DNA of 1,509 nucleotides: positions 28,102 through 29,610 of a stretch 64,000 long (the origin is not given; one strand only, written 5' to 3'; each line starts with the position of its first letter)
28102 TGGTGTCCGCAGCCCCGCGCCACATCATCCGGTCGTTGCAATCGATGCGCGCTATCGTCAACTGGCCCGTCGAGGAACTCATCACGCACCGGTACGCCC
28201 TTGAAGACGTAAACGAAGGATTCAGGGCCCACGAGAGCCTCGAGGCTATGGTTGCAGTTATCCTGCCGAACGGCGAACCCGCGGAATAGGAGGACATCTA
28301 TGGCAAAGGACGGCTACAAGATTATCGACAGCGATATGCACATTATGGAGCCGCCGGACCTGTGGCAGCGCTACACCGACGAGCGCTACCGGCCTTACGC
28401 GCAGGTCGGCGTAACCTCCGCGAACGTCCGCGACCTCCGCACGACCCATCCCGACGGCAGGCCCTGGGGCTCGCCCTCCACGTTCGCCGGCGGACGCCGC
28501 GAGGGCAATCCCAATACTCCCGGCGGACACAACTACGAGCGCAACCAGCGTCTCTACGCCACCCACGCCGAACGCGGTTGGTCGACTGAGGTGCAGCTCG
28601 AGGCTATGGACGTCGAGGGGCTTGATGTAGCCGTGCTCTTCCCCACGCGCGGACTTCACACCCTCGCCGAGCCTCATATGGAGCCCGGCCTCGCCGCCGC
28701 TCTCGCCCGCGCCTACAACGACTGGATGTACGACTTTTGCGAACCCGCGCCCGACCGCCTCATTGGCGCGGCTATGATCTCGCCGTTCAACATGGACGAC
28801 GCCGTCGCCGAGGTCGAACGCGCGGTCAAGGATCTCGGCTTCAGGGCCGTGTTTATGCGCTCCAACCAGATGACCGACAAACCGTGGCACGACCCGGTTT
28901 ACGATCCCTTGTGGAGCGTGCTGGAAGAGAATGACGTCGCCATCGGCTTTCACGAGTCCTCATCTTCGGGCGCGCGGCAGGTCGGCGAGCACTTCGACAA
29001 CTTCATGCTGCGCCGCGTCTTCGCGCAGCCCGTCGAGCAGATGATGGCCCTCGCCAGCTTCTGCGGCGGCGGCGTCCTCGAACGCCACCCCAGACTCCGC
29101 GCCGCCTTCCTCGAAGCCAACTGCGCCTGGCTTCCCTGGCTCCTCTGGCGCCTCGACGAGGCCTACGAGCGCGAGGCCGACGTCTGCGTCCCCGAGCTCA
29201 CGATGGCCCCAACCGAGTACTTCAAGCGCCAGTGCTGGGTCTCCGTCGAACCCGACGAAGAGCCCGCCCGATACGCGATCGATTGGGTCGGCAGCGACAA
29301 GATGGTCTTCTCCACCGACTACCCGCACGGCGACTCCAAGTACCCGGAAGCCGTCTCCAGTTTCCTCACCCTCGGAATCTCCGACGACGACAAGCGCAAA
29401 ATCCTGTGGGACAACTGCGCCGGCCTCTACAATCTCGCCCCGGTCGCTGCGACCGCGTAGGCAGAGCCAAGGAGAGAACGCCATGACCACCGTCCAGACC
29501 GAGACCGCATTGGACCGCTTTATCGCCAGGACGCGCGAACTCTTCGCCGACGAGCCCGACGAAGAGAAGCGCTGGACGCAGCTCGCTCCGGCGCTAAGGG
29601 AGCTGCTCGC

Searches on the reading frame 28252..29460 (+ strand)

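Call 14: search_protein_families(library=pfam, proteins=[window:28252-29460:+], max_evalue=0.001)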
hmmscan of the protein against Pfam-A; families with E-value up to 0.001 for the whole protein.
window:28252-29460:+ (402 aa): 1 family
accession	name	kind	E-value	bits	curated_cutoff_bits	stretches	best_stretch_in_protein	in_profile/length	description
PF04909.20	Amidohydro_2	-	7.1e-34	118.3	26.4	1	25-395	1-289/289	Amidohydrolase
